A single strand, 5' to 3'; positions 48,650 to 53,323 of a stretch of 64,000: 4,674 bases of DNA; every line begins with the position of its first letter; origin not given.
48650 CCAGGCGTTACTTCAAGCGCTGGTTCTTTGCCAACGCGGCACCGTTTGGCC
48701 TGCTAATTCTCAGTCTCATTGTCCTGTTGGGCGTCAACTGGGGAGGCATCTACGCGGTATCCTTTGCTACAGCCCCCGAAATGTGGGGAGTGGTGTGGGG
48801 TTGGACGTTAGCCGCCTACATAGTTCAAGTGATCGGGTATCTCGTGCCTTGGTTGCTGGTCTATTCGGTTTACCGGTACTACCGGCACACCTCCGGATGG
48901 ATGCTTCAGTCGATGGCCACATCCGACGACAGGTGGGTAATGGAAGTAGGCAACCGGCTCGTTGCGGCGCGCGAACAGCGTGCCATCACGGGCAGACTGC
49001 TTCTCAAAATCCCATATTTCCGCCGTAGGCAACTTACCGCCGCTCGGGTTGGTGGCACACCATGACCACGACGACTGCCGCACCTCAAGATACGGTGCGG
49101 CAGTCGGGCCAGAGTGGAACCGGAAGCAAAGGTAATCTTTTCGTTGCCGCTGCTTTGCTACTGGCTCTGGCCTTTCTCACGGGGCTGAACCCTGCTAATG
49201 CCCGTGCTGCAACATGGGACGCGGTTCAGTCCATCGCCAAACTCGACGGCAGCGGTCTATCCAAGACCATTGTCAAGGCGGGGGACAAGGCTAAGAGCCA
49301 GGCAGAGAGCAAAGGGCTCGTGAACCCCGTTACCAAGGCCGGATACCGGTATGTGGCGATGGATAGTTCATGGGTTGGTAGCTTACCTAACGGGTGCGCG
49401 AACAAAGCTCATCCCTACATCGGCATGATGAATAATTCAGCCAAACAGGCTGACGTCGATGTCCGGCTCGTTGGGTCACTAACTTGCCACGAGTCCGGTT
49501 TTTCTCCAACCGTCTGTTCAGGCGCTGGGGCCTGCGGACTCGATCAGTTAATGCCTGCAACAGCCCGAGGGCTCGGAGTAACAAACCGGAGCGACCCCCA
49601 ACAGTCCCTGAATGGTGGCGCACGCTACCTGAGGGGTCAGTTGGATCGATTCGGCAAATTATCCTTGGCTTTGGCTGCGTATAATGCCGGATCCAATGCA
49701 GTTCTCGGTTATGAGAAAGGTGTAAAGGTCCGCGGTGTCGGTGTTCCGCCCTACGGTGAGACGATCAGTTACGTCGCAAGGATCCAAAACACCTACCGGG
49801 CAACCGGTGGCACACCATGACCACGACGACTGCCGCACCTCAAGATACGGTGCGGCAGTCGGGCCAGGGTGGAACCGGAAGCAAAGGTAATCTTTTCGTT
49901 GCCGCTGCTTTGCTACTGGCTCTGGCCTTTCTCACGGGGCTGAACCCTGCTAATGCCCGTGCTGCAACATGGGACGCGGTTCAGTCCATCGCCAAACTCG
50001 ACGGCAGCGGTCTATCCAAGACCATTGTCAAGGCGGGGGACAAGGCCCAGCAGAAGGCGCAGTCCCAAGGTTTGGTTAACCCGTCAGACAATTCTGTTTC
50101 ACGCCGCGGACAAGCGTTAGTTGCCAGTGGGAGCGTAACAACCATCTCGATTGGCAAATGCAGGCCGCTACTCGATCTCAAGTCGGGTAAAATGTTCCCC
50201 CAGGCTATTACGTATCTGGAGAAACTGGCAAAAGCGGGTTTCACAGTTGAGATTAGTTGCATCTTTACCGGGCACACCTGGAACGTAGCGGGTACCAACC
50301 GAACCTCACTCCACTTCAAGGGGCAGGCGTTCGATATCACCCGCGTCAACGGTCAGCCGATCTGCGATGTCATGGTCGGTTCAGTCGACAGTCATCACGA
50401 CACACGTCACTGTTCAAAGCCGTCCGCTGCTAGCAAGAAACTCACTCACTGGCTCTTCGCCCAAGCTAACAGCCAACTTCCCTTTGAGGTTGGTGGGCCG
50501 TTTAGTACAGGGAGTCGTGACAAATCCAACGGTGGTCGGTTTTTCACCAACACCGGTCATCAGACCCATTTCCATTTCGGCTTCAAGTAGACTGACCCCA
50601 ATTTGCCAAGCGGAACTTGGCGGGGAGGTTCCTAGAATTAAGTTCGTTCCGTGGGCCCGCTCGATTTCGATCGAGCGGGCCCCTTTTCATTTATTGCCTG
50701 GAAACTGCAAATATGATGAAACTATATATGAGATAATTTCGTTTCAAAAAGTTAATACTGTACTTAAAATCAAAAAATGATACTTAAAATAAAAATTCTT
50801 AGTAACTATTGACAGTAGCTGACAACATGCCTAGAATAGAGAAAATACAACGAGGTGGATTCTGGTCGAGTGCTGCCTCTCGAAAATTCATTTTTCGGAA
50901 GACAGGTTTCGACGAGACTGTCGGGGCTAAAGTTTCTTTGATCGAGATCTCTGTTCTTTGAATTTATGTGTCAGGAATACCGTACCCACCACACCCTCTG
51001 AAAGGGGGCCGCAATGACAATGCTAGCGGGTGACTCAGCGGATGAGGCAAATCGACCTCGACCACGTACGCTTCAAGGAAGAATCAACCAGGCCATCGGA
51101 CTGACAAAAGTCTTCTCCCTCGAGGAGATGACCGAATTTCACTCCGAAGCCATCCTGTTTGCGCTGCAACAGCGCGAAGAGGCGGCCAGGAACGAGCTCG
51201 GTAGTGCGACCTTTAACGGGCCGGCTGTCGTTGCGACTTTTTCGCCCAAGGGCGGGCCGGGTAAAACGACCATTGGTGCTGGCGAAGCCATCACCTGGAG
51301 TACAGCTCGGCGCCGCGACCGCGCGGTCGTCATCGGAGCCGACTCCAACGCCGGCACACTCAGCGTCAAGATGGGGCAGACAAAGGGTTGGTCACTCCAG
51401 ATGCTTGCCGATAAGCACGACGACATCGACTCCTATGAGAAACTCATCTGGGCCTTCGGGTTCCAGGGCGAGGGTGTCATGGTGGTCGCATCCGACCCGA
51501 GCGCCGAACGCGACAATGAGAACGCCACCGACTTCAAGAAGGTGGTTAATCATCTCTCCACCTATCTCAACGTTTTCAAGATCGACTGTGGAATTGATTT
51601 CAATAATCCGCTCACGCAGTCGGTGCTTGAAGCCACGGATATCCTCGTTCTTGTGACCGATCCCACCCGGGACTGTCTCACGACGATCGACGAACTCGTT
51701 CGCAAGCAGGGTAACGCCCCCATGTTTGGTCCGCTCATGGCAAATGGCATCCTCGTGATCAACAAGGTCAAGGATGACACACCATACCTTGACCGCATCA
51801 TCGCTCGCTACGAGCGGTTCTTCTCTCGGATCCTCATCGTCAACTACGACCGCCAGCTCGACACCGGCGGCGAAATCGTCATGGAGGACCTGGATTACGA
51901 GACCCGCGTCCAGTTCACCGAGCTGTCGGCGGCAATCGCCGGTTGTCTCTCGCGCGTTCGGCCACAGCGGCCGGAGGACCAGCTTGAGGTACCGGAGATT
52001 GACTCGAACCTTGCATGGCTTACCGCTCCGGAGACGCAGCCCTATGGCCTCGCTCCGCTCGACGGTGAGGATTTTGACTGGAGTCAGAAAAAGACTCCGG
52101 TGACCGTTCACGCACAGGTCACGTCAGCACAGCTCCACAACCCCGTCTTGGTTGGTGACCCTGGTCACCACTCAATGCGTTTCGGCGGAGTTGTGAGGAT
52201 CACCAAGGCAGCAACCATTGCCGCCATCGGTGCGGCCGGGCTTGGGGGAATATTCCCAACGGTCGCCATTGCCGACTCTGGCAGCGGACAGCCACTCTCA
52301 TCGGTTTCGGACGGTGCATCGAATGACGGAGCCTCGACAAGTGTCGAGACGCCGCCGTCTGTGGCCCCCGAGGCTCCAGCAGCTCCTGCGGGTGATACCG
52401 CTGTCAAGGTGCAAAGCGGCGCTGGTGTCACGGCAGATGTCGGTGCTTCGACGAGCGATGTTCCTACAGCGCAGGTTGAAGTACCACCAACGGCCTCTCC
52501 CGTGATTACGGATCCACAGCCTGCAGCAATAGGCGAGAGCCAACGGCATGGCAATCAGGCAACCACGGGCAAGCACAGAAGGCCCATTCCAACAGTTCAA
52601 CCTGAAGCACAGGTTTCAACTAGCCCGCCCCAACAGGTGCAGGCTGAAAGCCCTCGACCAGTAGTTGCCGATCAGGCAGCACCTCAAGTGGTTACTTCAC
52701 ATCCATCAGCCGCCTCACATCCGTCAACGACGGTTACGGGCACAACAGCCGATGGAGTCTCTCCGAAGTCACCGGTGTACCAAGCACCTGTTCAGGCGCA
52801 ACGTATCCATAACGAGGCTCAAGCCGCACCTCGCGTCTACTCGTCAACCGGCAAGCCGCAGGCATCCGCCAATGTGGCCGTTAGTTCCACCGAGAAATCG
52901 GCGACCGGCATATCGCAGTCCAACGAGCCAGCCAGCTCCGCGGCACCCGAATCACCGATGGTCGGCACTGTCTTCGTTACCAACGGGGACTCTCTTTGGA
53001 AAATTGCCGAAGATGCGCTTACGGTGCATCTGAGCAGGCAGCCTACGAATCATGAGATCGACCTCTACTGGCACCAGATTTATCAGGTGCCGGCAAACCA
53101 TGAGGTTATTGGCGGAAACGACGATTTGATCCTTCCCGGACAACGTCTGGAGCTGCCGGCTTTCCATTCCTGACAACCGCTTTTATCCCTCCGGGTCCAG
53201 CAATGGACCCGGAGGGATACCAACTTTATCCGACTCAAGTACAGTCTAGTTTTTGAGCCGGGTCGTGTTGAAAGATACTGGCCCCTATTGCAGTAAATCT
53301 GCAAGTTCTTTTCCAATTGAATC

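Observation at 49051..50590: Tandem peptidoglycan-hydrolase genes sharing a 241-bp near-identical 5' module (junction + signal-anchor + linker), with different catalytic domains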

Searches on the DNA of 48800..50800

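Call 65: search_rna_families(source=window, start=48800, end=50800, threshold=evalue, max_evalue=1)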
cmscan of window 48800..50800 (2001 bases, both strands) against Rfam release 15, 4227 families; matches with E-value up to 1: 1.
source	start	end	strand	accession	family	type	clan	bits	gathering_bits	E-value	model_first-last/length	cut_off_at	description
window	49812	49871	+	RF03352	mir-4869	Gene; miRNA;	-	19.3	70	0.96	1-78/78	no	mir-4869 microRNA precursor family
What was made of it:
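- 49804..49878 (+): Stem-loop 2, the same structure at the LAS gene start. Apical stem at 49827-49839 / 49849-49861. No Rfam family (call 65).
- Tried and rejected: Rfam gave only a chance microRNA-precursor hit, E 0.96 (call 65).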

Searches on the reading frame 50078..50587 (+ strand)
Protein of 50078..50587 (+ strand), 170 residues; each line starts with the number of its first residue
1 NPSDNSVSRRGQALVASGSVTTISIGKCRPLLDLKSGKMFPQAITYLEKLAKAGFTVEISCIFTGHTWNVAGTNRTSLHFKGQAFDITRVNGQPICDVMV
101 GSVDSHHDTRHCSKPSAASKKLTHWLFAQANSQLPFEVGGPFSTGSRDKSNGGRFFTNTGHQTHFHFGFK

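Call 52: predict_structure(alignment_id=A3)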
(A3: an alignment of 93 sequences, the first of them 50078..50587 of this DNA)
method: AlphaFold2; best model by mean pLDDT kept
length: 170 residues; sequences in the alignment: 93
mean_pLDDT: 96.5   pTM: 0.91
mean pLDDT of the five models: 96.5, 96.1, 93.4, 93.4, 92.9
residues with pLDDT >= 90: 163; 70-90: 6; 50-70: 1; < 50: 0
segments of 3 or more residues with pLDDT < 50: none
pLDDT, mean of each block of 10 residues (from residue 1): 91 98 98 98 98 99 97 96 98 98 93 98 97 97 91 94 98
secondary structure, 60 per line:
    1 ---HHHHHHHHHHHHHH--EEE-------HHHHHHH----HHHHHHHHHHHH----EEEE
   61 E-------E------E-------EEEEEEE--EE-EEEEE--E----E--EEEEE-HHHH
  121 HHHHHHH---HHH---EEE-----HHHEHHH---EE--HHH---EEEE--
elements in order: H4-17 E20-22 H30-36 H41-52 E57-61 E84-90 E96-100 E111-115 H117-127 E137-139 E165-168
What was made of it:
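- On LAS metallopeptidase superfamily (MEROPS clan MD): The model has pLDDT 96.5 (call 52).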

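Call 86: fold_search(model_id=the predicted structure, library=pdb)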
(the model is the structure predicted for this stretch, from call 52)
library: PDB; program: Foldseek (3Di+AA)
matches with E <= 10: 96; with E <= 0.001: 0
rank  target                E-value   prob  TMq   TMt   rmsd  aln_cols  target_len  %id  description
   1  1u10_B                4.7e-03  0.98  0.45  0.34   7.1       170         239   14  MEPA, active form with ZN in P1 (released 2004-09-07)
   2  1tzp_A                1.0e-02  0.97  0.43  0.33   6.7       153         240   14  MEPA, inactive form without ZN in P21 (released 2004-09-07)
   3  1u10_C                1.2e-02  0.92  0.43  0.33   7.2       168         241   14  MEPA, active form with ZN in P1 (released 2004-09-07)
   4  3mxw_A                4.9e-02  0.69  0.25  0.27   5.3        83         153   19  Crystal structure Sonic hedgehog bound to the 5E1 fab fragment (released 2010-05-26)
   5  7rpk_H                5.6e-02  0.72  0.24  0.27   5.7        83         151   19  Cryo-EM structure of murine Dispatched in complex with Sonic hedgehog (released 2021-10-27)
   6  3n1f_A                5.9e-02  0.66  0.25  0.27   5.3        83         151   19  Crystal Structure of IhhN bound to CDOFn3 (released 2010-06-02)
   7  3d1m_A                6.3e-02  0.66  0.25  0.28   5.3        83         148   19  Crystal Structure of Sonic Hedgehog Bound to the third FNIII domain of CDO (released 2008-09-23)
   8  3n1f_B                7.2e-02  0.60  0.24  0.27   5.3        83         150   19  Crystal Structure of IhhN bound to CDOFn3 (released 2010-06-02)
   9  6e1h_C                8.2e-02  0.77  0.28  0.29   3.8        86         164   19  Structure of 2:1 human Ptch1-Shh-N complex (released 2018-08-29)
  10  2wg4_A                9.3e-02  0.75  0.27  0.31   4.3        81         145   16  Crystal structure of the complex between human hedgehog-interacting protein HIP and sonic hedgehog without calcium (released 2009-06-30)
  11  2wg3_A                9.3e-02  0.63  0.24  0.26   5.2        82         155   18  Crystal structure of the complex between human hedgehog-interacting protein HIP and desert hedgehog without calcium (released 2009-06-30)
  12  2wg3_B                1.0e-01  0.63  0.24  0.27   5.0        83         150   19  Crystal structure of the complex between human hedgehog-interacting protein HIP and desert hedgehog without calcium (released 2009-06-30)
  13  3k7j                  1.1e-01  0.75  0.24  0.27   3.3        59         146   20  Crystal structure of the D100E mutant of the Indian Hedgehog N-terminal signalling domain (released 2011-01-26)
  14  3k7i                  1.2e-01  0.69  0.27  0.29   4.3        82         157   17  Crystal structure of the E131K mutant of the Indian Hedgehog N-terminal signalling domain (released 2011-01-26)
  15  3k7h                  1.2e-01  0.54  0.25  0.27   5.2        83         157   17  Crystal structure of the E95K mutant of the Indian Hedgehog N-terminal signalling domain (released 2011-01-26)
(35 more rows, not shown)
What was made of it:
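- On LAS metallopeptidase superfamily (MEROPS clan MD): The top Foldseek hits are MepA, Hedgehog and VldE (call 86).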

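Call 88: search_dna_similar(query=window:50078-50587:+, collection=plasmids, mode=protein, max_evalue=0.001, max_rows=15)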
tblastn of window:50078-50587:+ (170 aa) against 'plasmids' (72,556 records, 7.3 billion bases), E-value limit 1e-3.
Records with a match: 8; places in all: 8; records where one place covers at least 80% of the query: 8.
Best place of each record, by identity: <60% 8.
By first word of the organism name: Rhodococcus 5; Thermoanaerobacterium 2; Embleya 1.
By predicted mobility (MOB-suite, as given by PLSDB): non-mobilizable 4; mobilizable 2; conjugative 2.
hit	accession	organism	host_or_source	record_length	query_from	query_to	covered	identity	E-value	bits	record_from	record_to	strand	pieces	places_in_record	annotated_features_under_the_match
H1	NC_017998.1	Thermoanaerobacterium saccharolyticum JW/SL-YS485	-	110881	4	170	98%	32.3%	1e-11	69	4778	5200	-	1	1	lytic transglycosylase domain-containing protein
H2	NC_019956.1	Thermoanaerobacterium thermosaccharolyticum M0795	-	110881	4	170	98%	32.3%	1e-11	69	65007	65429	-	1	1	lytic transglycosylase domain-containing protein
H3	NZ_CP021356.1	Rhodococcus oxybenzonivorans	river sediment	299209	33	168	80%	31.4%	2e-6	54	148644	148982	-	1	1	hypothetical protein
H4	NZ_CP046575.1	Rhodococcus sp. WAY2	cell culture,bacterial consortium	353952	33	169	81%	30.4%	1e-6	54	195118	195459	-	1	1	hypothetical protein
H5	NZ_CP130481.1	Rhodococcus aetherivorans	Bacteria, whole organism,Rough variant ...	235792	33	169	81%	30.4%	9e-5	49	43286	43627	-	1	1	hypothetical protein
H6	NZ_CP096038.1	Rhodococcus pyridinivorans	cell culture,soil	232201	33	168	80%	29.0%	1e-5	51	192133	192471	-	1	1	extensin family protein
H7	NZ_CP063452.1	Rhodococcus pyridinivorans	oil-polluted soil,Libyan oil-polluted ...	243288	33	168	80%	29.0%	1e-5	51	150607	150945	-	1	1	extensin family protein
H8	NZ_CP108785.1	Embleya sp. NBC_00888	-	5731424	33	169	81%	27.0%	2e-7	56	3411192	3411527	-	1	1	none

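Call 89: get_annotated_region(hit=H1, flank=9000)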
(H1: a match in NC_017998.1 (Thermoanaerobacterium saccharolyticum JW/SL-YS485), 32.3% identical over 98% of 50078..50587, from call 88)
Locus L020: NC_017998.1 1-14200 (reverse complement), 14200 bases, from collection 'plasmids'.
description: Thermoanaerobacterium saccharolyticum JW/SL-YS485 plasmid pMU3262, complete sequence
organism: Thermoanaerobacterium saccharolyticum JW/SL-YS485 (NCBI taxid 1094508)
taxonomy: Bacteria; Bacillota; Clostridia; Thermoanaerobacterales; Thermoanaerobacteraceae; Thermoanaerobacterium; Thermoanaerobacterium saccharolyticum; Thermoanaerobacterium saccharolyticum JW/SL-YS485
host: -; source: -; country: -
typing (MOB-suite, as given by PLSDB): non-mobilizable; replicon rep_cluster_770; mating-pair formation MPF_T
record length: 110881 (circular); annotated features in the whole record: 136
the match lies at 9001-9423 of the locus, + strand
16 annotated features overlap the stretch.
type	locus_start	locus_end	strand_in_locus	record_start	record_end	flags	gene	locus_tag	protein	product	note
CDS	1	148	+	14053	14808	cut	-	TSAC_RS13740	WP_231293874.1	Rad52/Rad22 family DNA repair protein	-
CDS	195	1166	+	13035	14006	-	-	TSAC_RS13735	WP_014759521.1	hypothetical protein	-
CDS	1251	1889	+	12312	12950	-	-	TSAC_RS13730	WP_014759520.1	hypothetical protein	-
CDS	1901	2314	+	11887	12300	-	-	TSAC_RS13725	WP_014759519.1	hypothetical protein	-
CDS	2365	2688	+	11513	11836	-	-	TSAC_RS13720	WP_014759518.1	hypothetical protein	-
CDS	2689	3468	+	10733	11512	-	-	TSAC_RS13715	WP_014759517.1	hypothetical protein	-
CDS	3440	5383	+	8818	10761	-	-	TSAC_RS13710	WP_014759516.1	DUF87 domain-containing protein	-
CDS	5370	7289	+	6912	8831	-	-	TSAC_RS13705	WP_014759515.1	hypothetical protein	-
CDS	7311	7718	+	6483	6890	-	-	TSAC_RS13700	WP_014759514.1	hypothetical protein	-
CDS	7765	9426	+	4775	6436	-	-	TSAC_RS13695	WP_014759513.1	lytic transglycosylase domain-containing protein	-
CDS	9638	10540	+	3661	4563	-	-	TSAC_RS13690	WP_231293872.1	competence protein CoiA family protein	-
CDS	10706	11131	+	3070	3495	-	-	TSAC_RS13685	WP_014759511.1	hypothetical protein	-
CDS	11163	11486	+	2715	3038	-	-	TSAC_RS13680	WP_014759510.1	DUF1874 domain-containing protein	-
CDS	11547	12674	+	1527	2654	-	-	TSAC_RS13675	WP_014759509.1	polynucleotide adenylyltransferase region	-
CDS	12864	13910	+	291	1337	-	-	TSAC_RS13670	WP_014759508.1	DUF3854 domain-containing protein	-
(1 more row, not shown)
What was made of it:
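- Closest known: Bifunctional VirB1-type peptidoglycan hydrolases of Gram-positive conjugative T4SS. Same: The LAS domain of gene 2 is itself found fused to a lytic transglycosylase near a DUF87-domain ATPase on plasmid pMU3262 (calls 88, 89).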

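Call 90: get_annotated_region(hit=H4, flank=9000)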
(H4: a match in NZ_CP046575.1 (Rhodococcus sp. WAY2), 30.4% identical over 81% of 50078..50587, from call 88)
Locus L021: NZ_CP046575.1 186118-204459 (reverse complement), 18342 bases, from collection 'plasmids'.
description: Rhodococcus sp. WAY2 plasmid pRWAY03, complete sequence
organism: Rhodococcus sp. WAY2 (NCBI taxid 2663121)
taxonomy: Bacteria; Actinomycetota; Actinomycetes; Mycobacteriales; Nocardiaceae; Rhodococcus; Rhodococcus sp. WAY2
host: -; source: cell culture,bacterial consortium; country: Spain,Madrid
typing (MOB-suite, as given by PLSDB): mobilizable; relaxase MOBP
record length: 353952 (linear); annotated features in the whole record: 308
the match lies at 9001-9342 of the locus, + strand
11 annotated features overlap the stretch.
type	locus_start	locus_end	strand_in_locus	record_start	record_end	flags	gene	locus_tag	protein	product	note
CDS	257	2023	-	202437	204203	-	ctaD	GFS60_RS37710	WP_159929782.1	cytochrome c oxidase subunit I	-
CDS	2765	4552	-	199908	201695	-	ctaD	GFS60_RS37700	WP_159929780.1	cytochrome c oxidase subunit I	-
CDS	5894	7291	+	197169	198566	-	-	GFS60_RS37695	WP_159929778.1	VanW family protein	-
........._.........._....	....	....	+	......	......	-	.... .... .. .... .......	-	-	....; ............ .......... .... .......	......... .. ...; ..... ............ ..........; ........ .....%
CDS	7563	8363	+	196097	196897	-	-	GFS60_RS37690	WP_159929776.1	GNAT family N-acetyltransferase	-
CDS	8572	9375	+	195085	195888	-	-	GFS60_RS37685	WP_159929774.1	hypothetical protein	-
CDS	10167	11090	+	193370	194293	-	-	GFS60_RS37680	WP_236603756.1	HAMP domain-containing protein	GO:0007165 - signal transduction [Evidence IEA]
CDS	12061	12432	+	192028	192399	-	-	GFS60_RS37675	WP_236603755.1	BlaI/MecI/CopY family transcriptional regulator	GO:0045892 - negative regulation of DNA-templated transcription [Evidence IEA]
CDS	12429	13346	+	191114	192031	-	-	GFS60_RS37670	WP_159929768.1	M56 family metallopeptidase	-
CDS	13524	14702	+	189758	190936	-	-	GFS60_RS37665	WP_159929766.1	TerC family protein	-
CDS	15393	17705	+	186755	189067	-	-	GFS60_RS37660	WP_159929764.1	bifunctional SulP family inorganic anion transporter/carbonic anhydrase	-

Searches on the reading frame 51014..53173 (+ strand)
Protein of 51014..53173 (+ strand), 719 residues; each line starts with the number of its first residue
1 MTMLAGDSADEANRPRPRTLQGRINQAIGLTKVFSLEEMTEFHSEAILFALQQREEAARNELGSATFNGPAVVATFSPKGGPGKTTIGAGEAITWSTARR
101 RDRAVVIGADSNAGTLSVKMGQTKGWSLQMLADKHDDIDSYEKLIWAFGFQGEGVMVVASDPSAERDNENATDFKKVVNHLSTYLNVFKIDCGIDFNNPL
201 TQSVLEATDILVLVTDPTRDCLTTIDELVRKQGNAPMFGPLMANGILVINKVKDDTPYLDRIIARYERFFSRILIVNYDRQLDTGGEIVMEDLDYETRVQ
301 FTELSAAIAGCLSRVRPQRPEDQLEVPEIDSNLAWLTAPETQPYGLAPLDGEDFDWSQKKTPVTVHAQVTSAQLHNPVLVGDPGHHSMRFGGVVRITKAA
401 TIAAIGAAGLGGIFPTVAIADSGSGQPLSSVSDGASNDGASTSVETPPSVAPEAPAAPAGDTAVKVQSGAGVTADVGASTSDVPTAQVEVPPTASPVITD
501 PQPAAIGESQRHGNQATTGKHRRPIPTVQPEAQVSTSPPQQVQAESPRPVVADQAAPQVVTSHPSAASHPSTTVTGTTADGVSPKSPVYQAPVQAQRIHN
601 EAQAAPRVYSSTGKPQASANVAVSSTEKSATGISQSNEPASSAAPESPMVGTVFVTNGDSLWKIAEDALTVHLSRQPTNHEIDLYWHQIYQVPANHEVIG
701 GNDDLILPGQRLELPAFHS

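Call 5: search_protein_families(library=pfam, proteins=[window:51014-53173:+], max_evalue=0.01)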
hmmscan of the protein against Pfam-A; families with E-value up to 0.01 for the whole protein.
window:51014-53173:+ (719 aa): 0 families

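Call 73: search_protein_families(library=ncbifam, proteins=[window:51014-53170:+], max_evalue=0.01)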
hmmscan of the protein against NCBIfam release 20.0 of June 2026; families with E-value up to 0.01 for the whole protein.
window:51014-53170:+ (719 aa): 5 families
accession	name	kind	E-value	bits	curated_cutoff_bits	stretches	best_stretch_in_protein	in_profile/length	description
TIGR01968.1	minD_bact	equivalog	1.9e-06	27.4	212.9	1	72-218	3-144/261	septum site-determining protein MinD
TIGR01969.1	minD_arch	subfamily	5.2e-05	22.5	201.75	1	72-223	2-146/251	cell division ATPase MinD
TIGR03371.1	cellulose_yhjQ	equivalog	0.00059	19.4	157.85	1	72-230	3-159/246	cellulose biosynthesis protein BcsQ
NF041546.1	ParA_partition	equivalog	0.0018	17.8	180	0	72-118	1-45/203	ParA family partition ATPase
TIGR02899.1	spore_safA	subfamily_domain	0.0019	18.1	67.85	0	655-666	1-12/44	SafA/ExsA family spore coat assembly protein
